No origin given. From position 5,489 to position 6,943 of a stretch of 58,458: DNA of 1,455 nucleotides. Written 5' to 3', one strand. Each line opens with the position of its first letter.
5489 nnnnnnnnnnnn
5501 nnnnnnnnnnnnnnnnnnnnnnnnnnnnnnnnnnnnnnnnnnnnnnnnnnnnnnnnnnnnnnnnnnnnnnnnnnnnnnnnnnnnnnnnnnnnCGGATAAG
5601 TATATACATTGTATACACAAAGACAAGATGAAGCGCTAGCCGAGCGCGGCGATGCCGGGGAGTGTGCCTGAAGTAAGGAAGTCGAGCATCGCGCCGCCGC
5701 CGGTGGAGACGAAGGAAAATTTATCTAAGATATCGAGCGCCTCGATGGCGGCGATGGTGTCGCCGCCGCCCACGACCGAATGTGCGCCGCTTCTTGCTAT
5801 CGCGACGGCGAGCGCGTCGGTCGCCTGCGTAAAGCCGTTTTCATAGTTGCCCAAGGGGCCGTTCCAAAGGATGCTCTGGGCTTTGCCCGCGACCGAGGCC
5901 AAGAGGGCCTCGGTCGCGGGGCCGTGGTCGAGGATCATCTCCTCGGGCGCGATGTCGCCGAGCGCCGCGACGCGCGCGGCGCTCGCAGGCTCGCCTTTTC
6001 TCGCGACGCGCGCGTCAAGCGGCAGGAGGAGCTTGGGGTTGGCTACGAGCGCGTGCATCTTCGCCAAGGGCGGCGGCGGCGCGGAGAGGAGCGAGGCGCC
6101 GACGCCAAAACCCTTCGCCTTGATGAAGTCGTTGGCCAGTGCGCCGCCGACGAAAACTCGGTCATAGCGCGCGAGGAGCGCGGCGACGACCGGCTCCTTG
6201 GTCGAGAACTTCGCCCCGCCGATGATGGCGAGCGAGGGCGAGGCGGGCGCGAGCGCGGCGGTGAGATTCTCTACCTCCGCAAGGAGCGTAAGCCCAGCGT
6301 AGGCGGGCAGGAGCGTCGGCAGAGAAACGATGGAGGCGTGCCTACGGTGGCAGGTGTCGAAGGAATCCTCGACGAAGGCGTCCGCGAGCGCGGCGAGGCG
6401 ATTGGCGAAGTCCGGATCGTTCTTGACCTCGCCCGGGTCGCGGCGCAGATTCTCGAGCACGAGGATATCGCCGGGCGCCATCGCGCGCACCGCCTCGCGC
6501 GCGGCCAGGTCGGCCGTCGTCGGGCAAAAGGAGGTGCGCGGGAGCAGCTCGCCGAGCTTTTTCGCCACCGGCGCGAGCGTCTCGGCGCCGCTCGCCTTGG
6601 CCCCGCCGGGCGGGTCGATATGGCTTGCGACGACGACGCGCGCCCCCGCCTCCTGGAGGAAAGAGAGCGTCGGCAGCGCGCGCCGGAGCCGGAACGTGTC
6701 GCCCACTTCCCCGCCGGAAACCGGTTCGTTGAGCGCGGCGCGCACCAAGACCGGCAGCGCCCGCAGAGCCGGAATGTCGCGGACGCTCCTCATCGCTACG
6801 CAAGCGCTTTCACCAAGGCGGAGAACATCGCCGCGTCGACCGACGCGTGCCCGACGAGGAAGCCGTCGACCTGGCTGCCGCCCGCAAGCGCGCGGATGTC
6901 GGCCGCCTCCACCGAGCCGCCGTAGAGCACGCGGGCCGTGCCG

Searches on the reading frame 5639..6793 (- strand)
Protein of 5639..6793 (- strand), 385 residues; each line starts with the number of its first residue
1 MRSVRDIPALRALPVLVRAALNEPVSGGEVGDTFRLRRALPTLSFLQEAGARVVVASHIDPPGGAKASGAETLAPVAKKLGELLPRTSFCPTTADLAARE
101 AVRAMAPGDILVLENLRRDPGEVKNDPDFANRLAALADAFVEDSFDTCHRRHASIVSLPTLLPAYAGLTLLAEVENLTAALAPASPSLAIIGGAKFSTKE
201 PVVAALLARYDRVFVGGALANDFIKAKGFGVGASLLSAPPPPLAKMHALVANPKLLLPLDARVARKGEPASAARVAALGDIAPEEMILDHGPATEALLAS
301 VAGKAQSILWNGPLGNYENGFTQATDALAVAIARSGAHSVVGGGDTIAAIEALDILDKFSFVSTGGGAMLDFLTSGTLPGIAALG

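Call 84: list_cluster_members(proteins=[L007:1754-2164:+, L007:2190-2651:+, L009:4324-6468:+, L009:2983-3387:+, L012:12199-14343:+, L012:6288-7430:+, L013:4919-5329:+, L013:5357-5818:+, window:5639-6793:-, window:13854-15740:-])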
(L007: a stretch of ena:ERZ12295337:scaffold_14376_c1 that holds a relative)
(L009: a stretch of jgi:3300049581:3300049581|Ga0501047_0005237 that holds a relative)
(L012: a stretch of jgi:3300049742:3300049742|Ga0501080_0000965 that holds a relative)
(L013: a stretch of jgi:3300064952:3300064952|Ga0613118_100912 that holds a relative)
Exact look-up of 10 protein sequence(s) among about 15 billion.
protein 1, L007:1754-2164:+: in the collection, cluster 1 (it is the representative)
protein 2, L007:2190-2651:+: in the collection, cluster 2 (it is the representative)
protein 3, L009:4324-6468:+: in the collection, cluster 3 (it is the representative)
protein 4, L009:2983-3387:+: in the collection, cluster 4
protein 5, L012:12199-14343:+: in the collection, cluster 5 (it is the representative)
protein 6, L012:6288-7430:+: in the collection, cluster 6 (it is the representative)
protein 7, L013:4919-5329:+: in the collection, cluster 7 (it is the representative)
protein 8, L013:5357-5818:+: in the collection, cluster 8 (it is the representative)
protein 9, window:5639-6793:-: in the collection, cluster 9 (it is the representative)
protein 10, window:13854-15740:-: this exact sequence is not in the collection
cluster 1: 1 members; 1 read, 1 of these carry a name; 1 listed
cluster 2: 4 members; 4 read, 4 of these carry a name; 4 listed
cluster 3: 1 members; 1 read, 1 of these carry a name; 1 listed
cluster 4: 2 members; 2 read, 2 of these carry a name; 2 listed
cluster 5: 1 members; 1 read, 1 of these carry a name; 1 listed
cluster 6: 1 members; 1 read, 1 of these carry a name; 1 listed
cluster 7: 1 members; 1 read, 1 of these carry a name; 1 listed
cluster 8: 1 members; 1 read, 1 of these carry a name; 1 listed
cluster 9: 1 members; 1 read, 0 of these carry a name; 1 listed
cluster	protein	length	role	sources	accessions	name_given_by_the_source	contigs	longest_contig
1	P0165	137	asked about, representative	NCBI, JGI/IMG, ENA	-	small subunit ribosomal protein S12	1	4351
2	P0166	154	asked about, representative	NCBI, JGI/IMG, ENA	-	small subunit ribosomal protein S7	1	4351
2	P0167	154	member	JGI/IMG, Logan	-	small subunit ribosomal protein S7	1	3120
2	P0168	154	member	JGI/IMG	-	small subunit ribosomal protein S7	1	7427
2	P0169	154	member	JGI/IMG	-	small subunit ribosomal protein S7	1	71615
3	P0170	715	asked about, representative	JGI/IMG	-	elongation factor G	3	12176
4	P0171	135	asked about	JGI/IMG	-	small subunit ribosomal protein S12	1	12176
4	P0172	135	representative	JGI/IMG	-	small subunit ribosomal protein S12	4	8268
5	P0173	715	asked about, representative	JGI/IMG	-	elongation factor G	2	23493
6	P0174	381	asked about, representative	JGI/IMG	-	phosphoglycerate kinase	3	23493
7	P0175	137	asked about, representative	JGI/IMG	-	small subunit ribosomal protein S12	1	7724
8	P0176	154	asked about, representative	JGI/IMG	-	small subunit ribosomal protein S7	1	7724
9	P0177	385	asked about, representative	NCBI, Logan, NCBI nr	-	-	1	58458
